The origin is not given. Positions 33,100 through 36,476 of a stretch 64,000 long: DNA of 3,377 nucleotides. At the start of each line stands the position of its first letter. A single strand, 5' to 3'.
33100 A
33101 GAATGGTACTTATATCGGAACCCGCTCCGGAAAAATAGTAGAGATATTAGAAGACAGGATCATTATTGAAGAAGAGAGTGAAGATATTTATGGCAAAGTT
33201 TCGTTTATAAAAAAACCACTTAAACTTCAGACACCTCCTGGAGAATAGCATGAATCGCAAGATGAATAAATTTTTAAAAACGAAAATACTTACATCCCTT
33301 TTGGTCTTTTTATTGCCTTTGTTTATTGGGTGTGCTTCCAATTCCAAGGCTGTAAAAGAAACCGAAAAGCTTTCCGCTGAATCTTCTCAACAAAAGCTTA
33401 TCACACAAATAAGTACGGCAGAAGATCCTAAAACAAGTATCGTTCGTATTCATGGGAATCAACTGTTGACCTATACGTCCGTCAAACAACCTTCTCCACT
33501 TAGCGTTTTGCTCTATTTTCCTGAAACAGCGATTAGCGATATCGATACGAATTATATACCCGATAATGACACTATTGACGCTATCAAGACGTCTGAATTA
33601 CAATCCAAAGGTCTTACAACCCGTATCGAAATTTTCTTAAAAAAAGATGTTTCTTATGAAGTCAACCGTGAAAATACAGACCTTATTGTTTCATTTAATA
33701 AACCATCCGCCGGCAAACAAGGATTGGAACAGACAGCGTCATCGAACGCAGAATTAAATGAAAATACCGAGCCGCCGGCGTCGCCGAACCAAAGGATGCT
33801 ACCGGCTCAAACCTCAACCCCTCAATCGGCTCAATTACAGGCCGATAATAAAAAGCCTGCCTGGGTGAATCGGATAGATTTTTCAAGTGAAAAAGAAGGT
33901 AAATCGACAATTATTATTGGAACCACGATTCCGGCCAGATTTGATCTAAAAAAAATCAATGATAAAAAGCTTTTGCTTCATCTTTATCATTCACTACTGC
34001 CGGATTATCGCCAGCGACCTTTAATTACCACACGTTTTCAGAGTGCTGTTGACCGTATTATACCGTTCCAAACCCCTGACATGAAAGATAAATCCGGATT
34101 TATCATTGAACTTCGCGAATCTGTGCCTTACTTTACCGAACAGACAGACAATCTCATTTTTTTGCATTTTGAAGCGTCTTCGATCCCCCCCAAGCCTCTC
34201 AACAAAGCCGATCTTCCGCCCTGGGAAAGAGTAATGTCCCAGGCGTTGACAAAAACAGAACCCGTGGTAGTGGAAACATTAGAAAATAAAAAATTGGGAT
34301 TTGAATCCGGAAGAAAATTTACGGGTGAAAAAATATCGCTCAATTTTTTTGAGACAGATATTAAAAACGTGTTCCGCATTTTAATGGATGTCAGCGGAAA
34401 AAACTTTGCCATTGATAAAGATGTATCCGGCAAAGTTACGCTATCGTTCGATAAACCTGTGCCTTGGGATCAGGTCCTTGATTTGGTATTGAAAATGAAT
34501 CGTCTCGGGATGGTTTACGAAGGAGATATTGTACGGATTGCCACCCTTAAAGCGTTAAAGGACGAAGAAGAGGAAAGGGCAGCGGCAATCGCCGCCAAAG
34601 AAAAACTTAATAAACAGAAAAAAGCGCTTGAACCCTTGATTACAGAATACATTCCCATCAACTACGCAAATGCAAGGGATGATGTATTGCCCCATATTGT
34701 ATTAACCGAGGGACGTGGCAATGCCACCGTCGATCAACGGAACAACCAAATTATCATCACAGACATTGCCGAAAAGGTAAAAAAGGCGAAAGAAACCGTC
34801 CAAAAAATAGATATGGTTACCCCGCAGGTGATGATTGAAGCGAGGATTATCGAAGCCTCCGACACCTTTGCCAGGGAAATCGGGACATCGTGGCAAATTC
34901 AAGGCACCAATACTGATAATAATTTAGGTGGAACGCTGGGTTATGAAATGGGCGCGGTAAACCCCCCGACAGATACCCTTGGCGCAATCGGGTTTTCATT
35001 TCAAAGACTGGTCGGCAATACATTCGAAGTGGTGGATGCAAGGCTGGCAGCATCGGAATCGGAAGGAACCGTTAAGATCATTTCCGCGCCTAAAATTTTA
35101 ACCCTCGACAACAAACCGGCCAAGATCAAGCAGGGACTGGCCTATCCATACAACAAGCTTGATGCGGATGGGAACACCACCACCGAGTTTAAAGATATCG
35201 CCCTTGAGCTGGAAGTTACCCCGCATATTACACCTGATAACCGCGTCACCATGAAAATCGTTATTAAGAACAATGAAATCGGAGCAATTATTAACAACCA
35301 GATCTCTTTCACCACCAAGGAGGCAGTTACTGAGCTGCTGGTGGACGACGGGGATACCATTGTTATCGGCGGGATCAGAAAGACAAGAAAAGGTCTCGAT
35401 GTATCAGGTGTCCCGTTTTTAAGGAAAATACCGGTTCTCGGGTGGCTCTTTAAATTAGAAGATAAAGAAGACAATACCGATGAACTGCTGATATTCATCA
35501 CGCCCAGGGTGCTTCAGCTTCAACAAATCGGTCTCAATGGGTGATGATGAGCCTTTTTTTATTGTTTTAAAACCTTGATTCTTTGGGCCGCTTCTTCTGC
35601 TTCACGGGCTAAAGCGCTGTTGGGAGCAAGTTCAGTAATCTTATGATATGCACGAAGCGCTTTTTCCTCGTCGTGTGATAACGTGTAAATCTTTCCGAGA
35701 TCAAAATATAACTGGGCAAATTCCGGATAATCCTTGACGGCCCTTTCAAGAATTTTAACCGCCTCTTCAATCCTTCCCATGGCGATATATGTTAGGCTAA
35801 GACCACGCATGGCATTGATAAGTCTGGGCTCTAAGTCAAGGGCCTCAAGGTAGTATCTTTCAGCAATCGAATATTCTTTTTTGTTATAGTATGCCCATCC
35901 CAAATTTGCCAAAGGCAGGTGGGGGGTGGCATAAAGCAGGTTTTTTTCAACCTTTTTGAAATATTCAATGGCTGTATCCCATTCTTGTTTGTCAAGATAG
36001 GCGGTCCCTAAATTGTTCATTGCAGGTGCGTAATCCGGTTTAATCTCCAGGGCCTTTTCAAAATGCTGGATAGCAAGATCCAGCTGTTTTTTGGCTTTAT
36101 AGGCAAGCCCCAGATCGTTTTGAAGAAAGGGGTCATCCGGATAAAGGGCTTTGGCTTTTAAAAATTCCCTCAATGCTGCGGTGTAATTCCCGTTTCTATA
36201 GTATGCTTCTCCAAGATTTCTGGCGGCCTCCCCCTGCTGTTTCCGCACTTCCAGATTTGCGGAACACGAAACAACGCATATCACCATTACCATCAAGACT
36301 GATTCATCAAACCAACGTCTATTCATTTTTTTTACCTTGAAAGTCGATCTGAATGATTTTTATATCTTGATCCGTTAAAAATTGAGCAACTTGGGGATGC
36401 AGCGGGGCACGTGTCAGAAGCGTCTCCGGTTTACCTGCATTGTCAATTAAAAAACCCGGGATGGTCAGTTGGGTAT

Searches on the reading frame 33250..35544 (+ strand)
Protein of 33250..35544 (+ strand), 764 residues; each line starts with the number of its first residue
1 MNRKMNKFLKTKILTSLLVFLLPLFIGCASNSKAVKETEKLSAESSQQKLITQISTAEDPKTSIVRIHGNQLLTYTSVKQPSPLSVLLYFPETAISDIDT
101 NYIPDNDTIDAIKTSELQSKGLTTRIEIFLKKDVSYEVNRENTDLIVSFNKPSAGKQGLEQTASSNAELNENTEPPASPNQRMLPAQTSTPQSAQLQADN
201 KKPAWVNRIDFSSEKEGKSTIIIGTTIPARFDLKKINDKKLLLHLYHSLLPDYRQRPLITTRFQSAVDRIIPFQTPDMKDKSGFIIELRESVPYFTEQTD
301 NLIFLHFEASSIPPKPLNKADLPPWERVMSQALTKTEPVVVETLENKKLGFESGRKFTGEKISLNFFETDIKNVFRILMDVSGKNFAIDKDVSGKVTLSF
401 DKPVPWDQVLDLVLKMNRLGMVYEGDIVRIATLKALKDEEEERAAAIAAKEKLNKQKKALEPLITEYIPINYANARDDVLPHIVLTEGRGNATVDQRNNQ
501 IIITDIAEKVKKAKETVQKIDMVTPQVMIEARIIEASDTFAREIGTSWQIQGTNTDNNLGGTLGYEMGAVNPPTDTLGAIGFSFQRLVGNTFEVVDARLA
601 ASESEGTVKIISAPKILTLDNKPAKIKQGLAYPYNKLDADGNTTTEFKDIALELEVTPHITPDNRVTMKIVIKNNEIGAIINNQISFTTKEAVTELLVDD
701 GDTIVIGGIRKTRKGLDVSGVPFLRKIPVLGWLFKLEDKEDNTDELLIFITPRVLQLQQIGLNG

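Call 15: search_protein_families(library=pfam, proteins=[window:33250-35544:+])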
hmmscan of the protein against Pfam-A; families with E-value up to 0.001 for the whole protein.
window:33250-35544:+ (764 aa): 5 families
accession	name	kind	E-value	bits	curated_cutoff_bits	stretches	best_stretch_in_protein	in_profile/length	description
PF00263.26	Secretin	-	2.2e-45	154.7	27.5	1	601-755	1-168/169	Bacterial type II and III secretion system protein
PF21305.2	type_II_gspD_N0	-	4e-09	36.6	27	1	364-429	1-70/71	GspD-like, N0 domain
PF07660.19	STN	-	3.1e-06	27.3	28.4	1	385-430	2-49/52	Secretin and TonB N terminus short domain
PF03958.22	Secretin_N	-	9.9e-06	26.1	28.2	1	465-521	1-64/69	Bacterial type II/III secretion system short domain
PF11741.13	AMIN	-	1.4e-05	25.5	20.5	0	59-148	7-100/101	AMIN domain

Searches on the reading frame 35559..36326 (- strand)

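Call 15: search_protein_families(library=pfam, proteins=[window:35559-36326:-])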
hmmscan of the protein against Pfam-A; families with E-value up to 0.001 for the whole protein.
window:35559-36326:- (255 aa): 24 families
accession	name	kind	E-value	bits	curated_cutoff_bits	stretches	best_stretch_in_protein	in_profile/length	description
PF07719.23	TPR_2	-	1.1e-36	122.3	27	4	33-65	2-34/34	Tetratricopeptide repeat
PF00515.34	TPR_1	-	3.1e-33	112.7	27.8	3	70-99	5-34/34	Tetratricopeptide repeat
PF13424.12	TPR_12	-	5.7e-27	94.2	30.1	3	33-96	4-75/77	Tetratricopeptide repeat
PF13181.12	TPR_8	-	6.7e-27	91.8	25.7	1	70-99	5-34/34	Tetratricopeptide repeat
PF13432.12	TPR_16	-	4.6e-22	78.5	32.7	3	178-237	5-64/65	Tetratricopeptide repeat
PF13431.12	TPR_17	-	3.1e-21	74.2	24.4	1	89-121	2-34/34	Tetratricopeptide repeat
PF13428.12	TPR_14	-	1.6e-20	71.9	23.5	2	173-213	4-44/44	Tetratricopeptide repeat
PF13374.12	TPR_10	-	4.5e-20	71.4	27.5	0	139-164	5-30/42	Tetratricopeptide repeat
PF13414.12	TPR_11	-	8.5e-20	70.6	26.8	3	73-113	1-41/42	TPR repeat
PF14559.12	TPR_19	-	1e-19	71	25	3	181-241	2-62/68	Tetratricopeptide repeat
PF13174.12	TPR_6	-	4.7e-18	65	26.3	1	175-202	5-32/33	Tetratricopeptide repeat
PF13176.12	TPR_7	-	1.4e-17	62.7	27.9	0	102-125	1-24/36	Tetratricopeptide repeat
PF13371.12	TPR_9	-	1.7e-08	34.8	35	0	179-247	4-72/73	Tetratricopeptide repeat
PF23914.1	TPR_CcmH_CycH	-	1.1e-07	32.3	42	1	38-130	56-151/158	Cytochrome c-type biogenesis protein H TPR domain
PF12895.13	ANAPC3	-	1.7e-05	25.5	27.2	0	142-196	29-82/82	Anaphase-promoting complex, cyclosome, subunit 3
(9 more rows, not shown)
